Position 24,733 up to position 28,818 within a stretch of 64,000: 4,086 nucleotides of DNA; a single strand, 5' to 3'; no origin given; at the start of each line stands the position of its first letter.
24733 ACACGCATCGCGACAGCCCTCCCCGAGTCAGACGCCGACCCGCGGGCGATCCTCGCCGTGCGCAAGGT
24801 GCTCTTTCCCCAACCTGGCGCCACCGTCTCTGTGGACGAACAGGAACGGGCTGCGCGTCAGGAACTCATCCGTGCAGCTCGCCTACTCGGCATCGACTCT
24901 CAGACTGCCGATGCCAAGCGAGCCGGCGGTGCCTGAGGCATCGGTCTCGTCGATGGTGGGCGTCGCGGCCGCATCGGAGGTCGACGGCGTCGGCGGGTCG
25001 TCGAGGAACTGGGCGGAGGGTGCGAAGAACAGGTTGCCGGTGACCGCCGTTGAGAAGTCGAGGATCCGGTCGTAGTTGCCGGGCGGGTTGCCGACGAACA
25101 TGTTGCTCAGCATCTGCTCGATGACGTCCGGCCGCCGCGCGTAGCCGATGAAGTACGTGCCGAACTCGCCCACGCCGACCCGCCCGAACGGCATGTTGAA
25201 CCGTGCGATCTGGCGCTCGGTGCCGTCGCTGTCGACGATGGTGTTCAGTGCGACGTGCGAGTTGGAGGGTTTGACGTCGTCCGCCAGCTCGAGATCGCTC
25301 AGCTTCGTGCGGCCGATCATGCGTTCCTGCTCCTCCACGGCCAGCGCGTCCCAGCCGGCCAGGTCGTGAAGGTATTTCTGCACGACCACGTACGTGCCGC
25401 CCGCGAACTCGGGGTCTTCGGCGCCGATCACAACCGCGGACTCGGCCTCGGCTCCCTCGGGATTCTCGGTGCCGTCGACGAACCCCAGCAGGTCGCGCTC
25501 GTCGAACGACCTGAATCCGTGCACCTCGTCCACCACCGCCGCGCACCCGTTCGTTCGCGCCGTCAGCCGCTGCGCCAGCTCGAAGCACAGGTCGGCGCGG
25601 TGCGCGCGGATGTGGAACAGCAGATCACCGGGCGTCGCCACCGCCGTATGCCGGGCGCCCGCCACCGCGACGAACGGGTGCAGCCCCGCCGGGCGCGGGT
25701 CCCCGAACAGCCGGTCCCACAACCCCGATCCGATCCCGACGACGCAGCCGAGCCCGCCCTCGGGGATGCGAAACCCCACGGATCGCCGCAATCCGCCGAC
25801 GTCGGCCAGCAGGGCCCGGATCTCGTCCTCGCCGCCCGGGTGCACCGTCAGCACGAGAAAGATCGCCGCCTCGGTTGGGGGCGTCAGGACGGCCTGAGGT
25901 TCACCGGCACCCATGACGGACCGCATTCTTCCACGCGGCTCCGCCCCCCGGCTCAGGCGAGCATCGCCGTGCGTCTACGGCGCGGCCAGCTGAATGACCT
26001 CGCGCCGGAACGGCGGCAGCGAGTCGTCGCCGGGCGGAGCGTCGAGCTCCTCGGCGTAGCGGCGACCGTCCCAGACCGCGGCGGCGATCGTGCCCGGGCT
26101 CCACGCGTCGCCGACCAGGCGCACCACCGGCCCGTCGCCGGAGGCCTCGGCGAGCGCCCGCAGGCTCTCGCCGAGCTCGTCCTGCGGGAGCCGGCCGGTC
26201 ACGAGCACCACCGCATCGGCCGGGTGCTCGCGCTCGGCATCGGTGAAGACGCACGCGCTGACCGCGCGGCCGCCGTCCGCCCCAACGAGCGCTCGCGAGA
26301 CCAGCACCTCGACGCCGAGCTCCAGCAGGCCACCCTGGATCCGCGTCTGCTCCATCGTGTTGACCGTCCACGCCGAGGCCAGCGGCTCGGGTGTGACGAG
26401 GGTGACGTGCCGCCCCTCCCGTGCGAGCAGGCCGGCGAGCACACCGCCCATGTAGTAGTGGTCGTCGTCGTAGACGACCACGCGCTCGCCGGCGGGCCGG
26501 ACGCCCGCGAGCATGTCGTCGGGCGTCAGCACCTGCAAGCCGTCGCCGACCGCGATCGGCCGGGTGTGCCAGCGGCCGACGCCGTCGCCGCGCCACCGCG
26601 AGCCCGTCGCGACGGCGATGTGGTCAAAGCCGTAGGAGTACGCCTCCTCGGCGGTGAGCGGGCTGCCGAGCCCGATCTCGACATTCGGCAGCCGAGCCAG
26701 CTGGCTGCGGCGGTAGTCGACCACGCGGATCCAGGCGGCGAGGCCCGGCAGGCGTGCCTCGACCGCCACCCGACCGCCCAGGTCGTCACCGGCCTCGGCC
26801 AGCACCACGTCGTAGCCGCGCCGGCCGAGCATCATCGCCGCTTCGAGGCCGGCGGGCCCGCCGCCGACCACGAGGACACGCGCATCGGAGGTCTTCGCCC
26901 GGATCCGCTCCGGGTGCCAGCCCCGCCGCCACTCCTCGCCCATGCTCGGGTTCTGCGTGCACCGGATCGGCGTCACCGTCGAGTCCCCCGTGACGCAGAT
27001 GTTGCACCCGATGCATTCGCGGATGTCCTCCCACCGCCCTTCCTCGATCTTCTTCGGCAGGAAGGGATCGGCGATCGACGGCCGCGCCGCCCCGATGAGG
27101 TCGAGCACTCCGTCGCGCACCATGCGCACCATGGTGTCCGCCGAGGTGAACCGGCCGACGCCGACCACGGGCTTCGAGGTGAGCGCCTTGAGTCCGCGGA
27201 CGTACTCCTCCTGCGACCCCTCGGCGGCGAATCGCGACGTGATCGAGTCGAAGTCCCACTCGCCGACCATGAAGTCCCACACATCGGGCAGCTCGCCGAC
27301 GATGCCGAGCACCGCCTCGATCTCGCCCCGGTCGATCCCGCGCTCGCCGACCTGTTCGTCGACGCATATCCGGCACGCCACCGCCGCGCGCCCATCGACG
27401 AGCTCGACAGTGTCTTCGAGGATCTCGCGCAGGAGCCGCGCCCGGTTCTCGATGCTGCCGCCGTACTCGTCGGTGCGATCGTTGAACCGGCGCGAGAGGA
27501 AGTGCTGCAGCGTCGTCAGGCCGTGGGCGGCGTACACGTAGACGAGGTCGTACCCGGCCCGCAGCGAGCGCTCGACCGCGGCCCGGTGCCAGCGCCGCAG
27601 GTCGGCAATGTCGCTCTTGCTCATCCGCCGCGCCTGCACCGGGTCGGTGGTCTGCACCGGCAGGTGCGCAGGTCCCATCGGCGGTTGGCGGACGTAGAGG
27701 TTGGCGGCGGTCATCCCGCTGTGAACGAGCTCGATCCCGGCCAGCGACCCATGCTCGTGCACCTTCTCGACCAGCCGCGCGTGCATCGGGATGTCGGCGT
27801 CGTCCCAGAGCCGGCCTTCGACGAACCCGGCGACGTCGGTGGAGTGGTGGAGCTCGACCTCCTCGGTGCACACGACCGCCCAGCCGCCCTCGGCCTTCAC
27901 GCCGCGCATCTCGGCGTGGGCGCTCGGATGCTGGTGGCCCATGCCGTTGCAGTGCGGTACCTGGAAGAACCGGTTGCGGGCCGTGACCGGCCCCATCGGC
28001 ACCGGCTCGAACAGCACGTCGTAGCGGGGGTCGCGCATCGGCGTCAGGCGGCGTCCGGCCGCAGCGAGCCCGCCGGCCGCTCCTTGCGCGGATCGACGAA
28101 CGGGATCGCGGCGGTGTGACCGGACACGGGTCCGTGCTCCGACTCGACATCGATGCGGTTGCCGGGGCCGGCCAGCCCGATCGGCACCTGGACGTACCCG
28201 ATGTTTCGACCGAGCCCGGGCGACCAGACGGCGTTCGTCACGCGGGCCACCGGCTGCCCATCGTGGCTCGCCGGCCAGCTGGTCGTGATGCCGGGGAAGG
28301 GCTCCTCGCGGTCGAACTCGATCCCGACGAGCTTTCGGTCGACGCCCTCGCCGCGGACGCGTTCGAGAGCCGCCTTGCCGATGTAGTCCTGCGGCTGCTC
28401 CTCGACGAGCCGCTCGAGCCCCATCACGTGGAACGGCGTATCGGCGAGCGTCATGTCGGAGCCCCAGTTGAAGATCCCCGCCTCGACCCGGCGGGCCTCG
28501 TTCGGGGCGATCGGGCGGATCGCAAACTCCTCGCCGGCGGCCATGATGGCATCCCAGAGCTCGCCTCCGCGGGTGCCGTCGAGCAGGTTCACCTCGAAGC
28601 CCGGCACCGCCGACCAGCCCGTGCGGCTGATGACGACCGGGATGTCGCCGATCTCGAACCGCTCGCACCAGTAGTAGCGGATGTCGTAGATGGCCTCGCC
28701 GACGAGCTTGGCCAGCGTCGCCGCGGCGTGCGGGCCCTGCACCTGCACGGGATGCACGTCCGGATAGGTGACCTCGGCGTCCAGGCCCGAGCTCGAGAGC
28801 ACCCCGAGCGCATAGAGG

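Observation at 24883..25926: DyP peroxidase carrying an encapsulin cargo-loading peptide but no adjacent shell gene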

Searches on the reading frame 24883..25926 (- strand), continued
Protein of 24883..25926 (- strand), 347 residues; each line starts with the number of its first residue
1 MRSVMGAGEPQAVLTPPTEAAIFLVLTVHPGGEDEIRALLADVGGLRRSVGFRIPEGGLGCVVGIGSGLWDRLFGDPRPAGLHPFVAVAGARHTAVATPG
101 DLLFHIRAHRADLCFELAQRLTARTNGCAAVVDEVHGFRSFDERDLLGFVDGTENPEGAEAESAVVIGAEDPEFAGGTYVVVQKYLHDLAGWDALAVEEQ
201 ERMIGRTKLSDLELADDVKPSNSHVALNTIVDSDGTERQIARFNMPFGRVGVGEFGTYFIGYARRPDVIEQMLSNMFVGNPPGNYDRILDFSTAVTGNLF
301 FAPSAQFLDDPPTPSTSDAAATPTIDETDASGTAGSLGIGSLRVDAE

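Call 11: search_solved_structures(query=window:24883-25926:-, max_evalue=1e-10, show_alignments=2)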
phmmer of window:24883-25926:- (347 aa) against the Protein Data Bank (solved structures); distinct sequences matched with E-value up to 1e-10: 42.
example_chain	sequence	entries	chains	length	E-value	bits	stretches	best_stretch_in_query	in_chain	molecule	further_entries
7bok_A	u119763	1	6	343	1.5e-135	455.1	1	6-343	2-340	Dyp-type peroxidase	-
9bkx_d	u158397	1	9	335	2.1e-129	434.9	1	7-343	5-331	Dye-decolorizing peroxidase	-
4gu7_A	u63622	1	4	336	1e-127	429.3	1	8-313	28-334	Putative uncharacterized protein SCO7193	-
6yr4_A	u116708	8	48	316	3.3e-127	427.7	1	8-310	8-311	Putative iron-dependent peroxidase | Dyp-type peroxidase family | Dye-decolorizing peroxidase (DyP), encapsulated subgroup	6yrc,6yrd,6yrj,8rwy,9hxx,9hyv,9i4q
9i4s_A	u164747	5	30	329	3.6e-127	427.5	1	8-310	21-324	Dyp-type peroxidase family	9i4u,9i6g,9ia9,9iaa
9fb7_A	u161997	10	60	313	4.4e-127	427.3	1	8-310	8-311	Putative dye-decolorizing peroxidase (DyP), encapsulated subgroup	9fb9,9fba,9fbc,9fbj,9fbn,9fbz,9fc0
9ho7_A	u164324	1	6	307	4.5e-127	427.2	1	9-310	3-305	Dyp-type peroxidase family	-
9ewi_A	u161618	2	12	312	5.3e-127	427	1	8-310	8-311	Putative dye-decolorizing peroxidase (DyP), encapsulated subgroup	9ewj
8pws_A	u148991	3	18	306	5.5e-127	426.9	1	9-310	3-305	Putative dye-decolorizing peroxidase (DyP), encapsulated subgroup | Dyp-type peroxidase family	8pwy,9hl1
7zmj_A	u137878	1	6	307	3.5e-126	424.3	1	9-310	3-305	Putative dye-decolorizing peroxidase (DyP), encapsulated subgroup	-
7qze_A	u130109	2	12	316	4.2e-126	424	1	8-310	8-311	Dyp-type peroxidase family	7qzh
7qzg_A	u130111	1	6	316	4.9e-126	423.8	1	8-310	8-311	Dyp-type peroxidase family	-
7qzf_A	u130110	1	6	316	6.3e-125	420.2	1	8-310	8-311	Dyp-type peroxidase family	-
3qnr_A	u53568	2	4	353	6.4e-119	400.4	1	9-343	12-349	DyP Peroxidase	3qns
3vef_A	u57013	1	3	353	3.2e-118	398.1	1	9-343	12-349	DypB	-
8u4z_A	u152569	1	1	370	3.8e-117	394.6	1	16-345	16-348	Family 1 encapsulin-associated DyP peroxidase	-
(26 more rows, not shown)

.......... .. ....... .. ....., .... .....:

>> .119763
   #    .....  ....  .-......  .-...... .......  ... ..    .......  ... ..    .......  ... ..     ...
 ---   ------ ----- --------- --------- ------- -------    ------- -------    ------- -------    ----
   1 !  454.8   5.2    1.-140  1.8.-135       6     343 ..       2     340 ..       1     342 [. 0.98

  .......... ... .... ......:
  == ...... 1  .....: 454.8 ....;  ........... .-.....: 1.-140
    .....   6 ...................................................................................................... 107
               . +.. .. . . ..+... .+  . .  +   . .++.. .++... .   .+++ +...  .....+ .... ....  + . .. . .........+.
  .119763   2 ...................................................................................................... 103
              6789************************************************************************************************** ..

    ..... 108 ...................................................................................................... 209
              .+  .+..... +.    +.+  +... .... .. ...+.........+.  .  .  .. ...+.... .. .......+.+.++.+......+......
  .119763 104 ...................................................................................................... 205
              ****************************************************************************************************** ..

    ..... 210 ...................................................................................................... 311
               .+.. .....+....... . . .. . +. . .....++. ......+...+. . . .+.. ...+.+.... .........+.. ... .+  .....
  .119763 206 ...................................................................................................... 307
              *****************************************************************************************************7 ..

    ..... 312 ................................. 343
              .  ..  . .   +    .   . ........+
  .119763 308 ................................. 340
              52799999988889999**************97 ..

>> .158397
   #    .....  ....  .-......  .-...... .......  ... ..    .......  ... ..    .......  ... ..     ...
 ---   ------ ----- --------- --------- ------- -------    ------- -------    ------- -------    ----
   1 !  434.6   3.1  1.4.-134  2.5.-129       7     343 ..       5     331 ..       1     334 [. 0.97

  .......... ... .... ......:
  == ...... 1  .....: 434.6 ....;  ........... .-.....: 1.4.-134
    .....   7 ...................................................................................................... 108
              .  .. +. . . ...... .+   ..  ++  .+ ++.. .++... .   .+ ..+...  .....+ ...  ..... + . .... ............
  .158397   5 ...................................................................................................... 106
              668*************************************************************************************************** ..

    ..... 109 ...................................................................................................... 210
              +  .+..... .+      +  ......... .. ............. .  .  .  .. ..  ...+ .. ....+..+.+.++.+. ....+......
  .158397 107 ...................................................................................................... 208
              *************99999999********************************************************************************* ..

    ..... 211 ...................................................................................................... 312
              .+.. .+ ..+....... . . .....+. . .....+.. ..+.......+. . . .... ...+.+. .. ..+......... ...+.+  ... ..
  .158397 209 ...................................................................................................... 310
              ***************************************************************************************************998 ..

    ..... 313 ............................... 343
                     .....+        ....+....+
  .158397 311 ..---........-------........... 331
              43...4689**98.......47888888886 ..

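Call 33: find_encoding_contigs(protein=P0100, flank=10000, max_places=2)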
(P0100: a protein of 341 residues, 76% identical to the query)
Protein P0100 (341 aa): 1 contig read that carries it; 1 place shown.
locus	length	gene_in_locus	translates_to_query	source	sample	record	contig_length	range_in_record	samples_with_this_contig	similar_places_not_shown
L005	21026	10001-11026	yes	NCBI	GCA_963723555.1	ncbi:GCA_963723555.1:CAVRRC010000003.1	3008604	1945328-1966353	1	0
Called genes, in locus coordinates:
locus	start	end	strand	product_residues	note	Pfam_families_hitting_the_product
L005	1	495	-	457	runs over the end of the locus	PF03007:WS_DGAT_cat, PF06974:WS_DGAT_C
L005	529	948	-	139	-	-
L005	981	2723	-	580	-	PF12810:ALK_LTK_GRD, PF05345:He_PIG (weak)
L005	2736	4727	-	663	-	PF17957:Big_7 (faint), PF09136:Glucodextran_B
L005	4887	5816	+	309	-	PF01370:Epimerase, PF04321:RmlD_sub_bind (weak), PF05368:NmrA (weak), PF13460:NAD_binding_10, PF16363:GDP_Man_Dehyd (faint)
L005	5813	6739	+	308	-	PF04542:Sigma70_r2, PF12680:SnoaL_2 (faint), PF04545:Sigma70_r4, PF08281:Sigma70_r4_2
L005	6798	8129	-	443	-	PF03069:FmdA_AmdA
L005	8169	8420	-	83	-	PF02597:ThiS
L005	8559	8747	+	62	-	-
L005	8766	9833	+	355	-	PF03706:LPG_synthase_TM (weak)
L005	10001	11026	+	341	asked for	PF04261:Dyp_perox_N, PF20628:Dyp_perox_C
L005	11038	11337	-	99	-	-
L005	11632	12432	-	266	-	PF00106:adh_short, PF08659:KR, PF13561:adh_short_C2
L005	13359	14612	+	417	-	PF10282:Lactonase (faint), PF08450:SGL (faint), PF01436:NHL (faint), PF01731:Arylesterase (faint), PF07676:PD40 (faint)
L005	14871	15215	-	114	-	-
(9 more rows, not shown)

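Call 70: find_encoding_contigs(protein=P0002, flank=3000, max_places=2)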
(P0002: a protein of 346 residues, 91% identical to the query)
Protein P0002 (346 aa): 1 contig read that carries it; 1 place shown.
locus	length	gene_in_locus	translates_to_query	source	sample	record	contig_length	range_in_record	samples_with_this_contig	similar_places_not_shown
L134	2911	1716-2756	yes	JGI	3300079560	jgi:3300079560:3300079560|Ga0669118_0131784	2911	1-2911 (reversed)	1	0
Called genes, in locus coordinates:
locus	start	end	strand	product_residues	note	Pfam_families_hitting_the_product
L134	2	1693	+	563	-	?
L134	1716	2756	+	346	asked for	PF04261:Dyp_perox_N, PF20628:Dyp_perox_C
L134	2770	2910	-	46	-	?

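Call 92: predict_structure(alignment_id=A4)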
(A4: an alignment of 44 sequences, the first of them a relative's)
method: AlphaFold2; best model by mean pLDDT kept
length: 347 residues; sequences in the alignment: 44
mean_pLDDT: 71.7   pTM: 0.75
mean pLDDT of the five models: 71.7, 67.7, 62.6, 62.6, 60.5
residues with pLDDT >= 90: 93; 70-90: 116; 50-70: 62; < 50: 76
segments of 3 or more residues with pLDDT < 50: 1-4, 6-9, 140-151, 207-229, 317-347
pLDDT, mean of each block of 10 residues (from residue 1): 44 60 94 95 91 83 94 91 93 92 91 93 96 79 35 63 57 68 87 78 52 34 38 59 72 81 83 83 77 92 85 59 34 32 35
secondary structure, 60 per line:
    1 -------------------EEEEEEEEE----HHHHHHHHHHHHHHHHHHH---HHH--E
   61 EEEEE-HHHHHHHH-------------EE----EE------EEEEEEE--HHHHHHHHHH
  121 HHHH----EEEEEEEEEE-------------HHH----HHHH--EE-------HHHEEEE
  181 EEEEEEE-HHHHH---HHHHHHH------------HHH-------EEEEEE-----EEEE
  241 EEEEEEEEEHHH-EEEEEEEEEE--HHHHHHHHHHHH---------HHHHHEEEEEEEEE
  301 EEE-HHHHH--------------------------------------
elements in order: E20-28 H33-51 E60-65 H67-74 E102-108 H111-124 E129-138 H159-162 E177-187 H189-193 H197-203 E226-231 E237-249 E254-263 H266-277 H287-291 E292-303 H305-309

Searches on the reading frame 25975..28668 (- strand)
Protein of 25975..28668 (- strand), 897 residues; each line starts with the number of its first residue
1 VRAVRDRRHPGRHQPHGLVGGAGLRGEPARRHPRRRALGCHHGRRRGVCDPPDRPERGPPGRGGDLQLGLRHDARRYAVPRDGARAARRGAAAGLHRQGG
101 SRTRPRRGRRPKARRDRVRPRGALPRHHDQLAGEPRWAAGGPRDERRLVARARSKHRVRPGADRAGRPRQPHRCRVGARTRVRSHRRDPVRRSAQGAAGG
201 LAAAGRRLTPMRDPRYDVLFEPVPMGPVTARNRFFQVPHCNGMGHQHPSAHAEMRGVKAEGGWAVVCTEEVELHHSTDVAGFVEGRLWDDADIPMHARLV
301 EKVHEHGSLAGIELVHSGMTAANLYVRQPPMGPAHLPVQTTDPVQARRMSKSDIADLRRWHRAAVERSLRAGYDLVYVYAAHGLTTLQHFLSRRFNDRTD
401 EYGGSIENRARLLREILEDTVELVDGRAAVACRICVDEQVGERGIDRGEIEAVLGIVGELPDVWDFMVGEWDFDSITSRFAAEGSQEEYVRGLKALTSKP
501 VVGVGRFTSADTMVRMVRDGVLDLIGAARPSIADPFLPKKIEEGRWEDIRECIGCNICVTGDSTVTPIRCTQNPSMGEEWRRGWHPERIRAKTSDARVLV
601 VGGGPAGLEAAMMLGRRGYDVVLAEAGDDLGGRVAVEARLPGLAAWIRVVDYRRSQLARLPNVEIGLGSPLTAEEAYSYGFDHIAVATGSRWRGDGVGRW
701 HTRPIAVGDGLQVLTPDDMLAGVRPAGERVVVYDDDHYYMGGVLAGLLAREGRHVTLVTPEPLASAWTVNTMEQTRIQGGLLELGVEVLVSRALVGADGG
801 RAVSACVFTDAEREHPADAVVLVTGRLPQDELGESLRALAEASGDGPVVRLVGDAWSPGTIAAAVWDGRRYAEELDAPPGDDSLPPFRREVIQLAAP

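Call 3: search_protein_families(library=pfam, proteins=[window:25975-28668:-], max_evalue=0.01)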
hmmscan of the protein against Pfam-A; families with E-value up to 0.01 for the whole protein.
window:25975-28668:- (897 aa): 12 families
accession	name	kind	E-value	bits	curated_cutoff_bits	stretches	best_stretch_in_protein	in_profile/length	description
PF00724.26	Oxidored_FMN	-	4.6e-61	207.4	27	1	219-545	2-339/342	NADH:flavin oxidoreductase / NADH oxidase family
PF07992.20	Pyr_redox_2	-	1.3e-15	58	26.1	2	597-835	2-246/291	Pyridine nucleotide-disulphide oxidoreductase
PF13450.12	NAD_binding_8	-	2.4e-08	34.6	21.9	1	600-652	1-47/68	NAD(P)-binding Rossmann-like domain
PF22620.2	OYE-like_second_a-b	-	2.5e-08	34.4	25.5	1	714-798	1-84/128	OYE-like second alpha/beta domain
PF00070.33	Pyr_redox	-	1.4e-06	29.1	22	1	597-631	1-35/82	Pyridine nucleotide-disulphide oxidoreductase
PF12831.13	FAD_oxidored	-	2.3e-06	27.6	27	1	598-645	2-49/416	FAD dependent oxidoreductase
PF01494.25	FAD_binding_3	-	8.5e-05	22.4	22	1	596-626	2-32/349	FAD binding domain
PF01134.28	GIDA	-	0.0002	21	22.1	1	598-631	2-36/391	Glucose inhibited division protein A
PF03486.20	HI0933_like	-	0.00023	21.1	50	1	597-635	2-40/244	HI0933-like protein Rossmann domain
PF00890.30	FAD_binding_2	-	0.00034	20.4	20.4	1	598-634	2-38/414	FAD binding domain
PF01593.30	Amino_oxidase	-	0.0052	16.5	19.8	0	606-636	2-32/443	Flavin containing amine oxidoreductase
PF01946.23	Thi4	-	0.0088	15.7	26.2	0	595-632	17-55/235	Thi4 family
